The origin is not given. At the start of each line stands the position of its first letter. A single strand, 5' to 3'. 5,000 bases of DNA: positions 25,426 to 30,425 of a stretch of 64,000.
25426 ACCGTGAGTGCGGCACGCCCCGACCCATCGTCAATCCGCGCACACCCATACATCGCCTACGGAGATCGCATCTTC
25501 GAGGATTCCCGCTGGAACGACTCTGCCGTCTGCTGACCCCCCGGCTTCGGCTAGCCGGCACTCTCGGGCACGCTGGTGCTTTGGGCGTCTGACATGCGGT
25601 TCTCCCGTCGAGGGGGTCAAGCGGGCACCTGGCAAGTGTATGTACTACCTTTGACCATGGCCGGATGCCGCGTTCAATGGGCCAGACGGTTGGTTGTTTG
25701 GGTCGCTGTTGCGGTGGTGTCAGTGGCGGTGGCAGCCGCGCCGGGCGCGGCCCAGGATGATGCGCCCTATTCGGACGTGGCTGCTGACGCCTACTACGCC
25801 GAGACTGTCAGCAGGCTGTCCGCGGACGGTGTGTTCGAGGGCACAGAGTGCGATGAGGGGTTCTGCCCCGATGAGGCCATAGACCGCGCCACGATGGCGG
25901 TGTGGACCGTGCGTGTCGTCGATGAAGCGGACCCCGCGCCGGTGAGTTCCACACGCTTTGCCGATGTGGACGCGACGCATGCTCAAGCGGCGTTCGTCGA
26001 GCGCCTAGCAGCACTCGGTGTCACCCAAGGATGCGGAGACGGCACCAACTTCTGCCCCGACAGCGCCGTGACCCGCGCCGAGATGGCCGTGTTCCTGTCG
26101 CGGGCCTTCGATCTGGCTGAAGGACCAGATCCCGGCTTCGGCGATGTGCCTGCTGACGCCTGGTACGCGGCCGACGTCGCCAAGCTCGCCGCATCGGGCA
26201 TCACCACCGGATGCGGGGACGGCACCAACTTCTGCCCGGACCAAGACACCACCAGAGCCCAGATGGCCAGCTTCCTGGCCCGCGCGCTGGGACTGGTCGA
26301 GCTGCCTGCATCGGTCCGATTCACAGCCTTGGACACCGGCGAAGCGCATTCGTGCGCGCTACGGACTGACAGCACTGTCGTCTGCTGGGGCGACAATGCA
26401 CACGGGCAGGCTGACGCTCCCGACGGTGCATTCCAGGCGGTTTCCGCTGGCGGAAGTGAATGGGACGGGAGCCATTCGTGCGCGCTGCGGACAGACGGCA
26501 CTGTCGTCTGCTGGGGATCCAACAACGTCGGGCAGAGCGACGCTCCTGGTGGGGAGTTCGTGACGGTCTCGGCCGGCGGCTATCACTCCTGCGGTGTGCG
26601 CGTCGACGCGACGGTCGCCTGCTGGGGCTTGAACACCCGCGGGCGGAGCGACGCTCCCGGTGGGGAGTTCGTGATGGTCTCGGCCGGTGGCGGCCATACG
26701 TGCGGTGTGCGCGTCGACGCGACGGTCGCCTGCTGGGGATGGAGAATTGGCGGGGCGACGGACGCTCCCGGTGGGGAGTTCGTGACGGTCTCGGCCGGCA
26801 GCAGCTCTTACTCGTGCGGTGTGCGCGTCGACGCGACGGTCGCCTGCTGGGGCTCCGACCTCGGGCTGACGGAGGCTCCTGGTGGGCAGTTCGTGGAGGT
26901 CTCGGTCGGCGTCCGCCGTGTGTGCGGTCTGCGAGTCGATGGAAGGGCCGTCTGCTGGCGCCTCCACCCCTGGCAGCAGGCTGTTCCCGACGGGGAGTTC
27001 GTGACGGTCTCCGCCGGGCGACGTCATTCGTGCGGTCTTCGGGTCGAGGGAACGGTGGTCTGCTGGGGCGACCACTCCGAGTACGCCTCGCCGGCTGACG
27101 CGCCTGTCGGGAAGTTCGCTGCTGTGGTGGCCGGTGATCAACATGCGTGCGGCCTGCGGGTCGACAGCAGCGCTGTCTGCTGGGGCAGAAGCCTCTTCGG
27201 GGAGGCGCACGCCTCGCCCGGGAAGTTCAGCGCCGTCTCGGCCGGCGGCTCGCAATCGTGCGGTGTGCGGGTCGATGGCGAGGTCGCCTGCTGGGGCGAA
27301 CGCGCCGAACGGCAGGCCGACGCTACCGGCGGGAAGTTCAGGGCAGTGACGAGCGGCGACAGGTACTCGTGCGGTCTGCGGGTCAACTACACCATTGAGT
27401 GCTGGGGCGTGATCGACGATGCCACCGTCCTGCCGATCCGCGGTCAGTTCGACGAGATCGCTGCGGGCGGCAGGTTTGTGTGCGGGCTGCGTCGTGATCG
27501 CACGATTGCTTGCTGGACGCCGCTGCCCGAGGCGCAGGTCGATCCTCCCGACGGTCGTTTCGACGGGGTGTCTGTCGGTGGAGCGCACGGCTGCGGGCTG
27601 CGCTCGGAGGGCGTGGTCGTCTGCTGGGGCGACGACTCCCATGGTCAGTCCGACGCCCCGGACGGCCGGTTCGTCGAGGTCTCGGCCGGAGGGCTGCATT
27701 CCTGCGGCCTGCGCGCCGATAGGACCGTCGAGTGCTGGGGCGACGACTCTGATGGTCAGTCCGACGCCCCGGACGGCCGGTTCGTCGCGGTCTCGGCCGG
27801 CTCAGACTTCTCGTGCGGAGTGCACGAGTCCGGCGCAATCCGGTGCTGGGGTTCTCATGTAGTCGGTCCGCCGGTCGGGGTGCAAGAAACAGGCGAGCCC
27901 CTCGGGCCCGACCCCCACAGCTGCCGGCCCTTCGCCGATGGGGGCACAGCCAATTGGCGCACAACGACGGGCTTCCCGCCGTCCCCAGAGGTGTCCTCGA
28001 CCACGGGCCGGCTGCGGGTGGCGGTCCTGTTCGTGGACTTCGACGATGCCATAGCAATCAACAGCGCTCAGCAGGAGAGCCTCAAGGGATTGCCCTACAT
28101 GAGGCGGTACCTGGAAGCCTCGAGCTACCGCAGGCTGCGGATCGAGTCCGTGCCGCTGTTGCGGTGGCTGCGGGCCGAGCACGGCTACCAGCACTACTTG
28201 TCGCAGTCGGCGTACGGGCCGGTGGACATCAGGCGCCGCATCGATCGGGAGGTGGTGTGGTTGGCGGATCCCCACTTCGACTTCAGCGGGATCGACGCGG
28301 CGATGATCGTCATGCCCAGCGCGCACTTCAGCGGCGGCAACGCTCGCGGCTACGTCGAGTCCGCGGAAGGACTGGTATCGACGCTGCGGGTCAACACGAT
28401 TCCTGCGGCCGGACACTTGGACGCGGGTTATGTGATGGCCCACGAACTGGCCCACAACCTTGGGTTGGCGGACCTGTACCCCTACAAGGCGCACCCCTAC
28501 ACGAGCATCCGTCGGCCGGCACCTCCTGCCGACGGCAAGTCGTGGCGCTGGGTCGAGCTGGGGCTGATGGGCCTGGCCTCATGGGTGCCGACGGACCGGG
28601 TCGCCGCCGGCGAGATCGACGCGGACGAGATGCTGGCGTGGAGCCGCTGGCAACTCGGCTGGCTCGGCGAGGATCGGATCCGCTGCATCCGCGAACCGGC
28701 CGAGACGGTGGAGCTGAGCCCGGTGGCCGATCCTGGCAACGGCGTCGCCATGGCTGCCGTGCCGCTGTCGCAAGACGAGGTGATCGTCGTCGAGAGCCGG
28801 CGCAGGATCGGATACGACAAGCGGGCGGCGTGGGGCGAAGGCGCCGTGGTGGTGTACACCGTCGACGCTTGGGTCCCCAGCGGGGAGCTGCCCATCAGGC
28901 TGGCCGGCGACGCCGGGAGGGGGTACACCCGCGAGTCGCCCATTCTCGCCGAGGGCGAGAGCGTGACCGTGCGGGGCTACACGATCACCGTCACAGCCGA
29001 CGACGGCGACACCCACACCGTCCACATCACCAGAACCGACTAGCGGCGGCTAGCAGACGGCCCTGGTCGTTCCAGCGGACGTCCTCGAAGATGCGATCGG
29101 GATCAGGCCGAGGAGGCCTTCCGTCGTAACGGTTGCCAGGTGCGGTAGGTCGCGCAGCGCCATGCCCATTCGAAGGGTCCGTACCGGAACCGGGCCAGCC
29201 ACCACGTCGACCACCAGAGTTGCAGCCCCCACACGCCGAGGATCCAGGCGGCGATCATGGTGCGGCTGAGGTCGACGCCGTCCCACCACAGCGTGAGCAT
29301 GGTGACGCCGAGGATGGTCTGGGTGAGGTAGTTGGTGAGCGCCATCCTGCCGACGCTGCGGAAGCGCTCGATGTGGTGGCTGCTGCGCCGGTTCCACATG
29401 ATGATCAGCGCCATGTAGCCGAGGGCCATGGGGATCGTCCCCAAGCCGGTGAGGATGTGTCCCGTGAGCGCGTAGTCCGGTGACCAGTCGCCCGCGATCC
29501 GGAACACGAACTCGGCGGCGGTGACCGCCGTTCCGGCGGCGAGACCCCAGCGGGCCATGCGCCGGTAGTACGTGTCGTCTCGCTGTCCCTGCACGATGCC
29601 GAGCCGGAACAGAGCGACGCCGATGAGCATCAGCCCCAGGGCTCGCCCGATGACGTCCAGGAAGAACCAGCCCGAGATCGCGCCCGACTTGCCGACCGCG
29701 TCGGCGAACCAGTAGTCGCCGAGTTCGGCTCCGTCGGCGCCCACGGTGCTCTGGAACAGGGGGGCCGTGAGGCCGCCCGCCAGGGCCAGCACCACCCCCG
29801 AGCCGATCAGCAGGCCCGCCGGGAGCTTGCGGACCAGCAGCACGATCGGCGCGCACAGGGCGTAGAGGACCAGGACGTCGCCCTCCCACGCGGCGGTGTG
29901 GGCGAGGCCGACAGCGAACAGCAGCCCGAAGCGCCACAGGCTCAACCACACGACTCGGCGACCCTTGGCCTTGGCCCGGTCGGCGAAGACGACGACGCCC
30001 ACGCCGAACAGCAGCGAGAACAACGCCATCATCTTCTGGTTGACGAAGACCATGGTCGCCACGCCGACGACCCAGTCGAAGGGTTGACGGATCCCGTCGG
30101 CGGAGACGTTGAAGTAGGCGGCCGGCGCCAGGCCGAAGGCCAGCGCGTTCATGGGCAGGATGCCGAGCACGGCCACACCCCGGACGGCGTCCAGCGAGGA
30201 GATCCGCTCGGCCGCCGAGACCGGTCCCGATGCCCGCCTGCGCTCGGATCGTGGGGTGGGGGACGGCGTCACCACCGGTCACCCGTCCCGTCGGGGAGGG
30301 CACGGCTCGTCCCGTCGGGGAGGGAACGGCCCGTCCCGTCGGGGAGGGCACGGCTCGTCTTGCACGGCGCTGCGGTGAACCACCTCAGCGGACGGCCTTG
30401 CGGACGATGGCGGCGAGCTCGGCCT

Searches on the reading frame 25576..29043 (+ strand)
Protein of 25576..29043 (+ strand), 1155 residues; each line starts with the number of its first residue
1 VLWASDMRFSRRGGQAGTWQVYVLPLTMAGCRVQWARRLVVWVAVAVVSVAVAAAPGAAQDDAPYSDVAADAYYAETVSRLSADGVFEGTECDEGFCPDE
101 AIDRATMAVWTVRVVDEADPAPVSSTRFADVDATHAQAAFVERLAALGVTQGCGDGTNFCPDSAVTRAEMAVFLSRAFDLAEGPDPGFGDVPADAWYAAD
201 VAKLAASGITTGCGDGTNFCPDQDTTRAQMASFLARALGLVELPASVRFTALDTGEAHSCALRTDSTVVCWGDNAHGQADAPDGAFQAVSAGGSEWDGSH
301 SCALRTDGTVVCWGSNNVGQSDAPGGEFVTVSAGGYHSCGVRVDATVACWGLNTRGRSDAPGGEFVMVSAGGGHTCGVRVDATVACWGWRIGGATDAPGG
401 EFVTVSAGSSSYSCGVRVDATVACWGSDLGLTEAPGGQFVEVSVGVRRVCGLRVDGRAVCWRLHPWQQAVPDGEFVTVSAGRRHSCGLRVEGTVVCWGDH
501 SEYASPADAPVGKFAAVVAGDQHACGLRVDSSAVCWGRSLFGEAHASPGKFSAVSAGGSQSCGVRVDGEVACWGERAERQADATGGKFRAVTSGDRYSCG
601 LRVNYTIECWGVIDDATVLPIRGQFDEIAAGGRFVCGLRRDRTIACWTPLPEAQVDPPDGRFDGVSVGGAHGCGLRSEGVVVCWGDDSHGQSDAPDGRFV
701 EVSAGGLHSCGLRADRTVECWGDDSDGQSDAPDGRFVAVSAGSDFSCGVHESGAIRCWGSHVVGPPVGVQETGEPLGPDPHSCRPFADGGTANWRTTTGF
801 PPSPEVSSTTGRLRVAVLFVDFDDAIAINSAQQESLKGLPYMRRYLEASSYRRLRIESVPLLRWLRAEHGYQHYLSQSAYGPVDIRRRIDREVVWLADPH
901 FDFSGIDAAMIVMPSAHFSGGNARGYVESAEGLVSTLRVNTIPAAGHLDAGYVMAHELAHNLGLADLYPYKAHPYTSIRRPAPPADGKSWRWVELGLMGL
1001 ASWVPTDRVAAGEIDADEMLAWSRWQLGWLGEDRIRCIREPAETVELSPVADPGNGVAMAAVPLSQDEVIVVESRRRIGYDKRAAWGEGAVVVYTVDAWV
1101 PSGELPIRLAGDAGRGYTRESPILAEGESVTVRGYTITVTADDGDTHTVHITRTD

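Call 16: search_protein_families(library=pfam, proteins=[window:25576-29043:+], max_evalue=0.01)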
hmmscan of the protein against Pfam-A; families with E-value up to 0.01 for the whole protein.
window:25576-29043:+ (1155 aa): 3 families
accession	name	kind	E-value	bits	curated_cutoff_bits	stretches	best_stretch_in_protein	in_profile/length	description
PF13540.12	RCC1_2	-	1e-67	222.8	22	8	250-278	2-30/30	Regulator of chromosome condensation (RCC1) repeat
PF25390.1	WD40_RLD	-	2.6e-30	106.4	150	3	242-356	84-225/363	RCC1-like domain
PF00395.25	SLH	-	6.9e-24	84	20.8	3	127-171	1-44/44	S-layer homology domain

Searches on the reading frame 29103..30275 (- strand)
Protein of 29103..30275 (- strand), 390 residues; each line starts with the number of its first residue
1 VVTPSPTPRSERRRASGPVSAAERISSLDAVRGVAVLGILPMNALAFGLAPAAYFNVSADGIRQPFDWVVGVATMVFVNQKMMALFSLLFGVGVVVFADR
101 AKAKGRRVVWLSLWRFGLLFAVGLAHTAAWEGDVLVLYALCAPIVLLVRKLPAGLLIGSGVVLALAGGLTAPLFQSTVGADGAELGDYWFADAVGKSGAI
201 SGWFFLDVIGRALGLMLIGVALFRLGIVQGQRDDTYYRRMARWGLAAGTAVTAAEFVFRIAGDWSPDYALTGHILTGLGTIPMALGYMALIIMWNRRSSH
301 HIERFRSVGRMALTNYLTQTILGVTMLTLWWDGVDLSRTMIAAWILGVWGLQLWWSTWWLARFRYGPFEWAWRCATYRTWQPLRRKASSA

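Call 16: search_protein_families(library=pfam, proteins=[window:29103-30275:-], max_evalue=0.01)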
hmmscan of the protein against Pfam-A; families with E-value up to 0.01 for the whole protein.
window:29103-30275:- (390 aa): 1 family
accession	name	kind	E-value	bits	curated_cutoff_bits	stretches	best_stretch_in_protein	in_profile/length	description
PF04235.18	DUF418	-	8e-35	120.6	23.6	1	222-378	1-162/163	Protein of unknown function (DUF418)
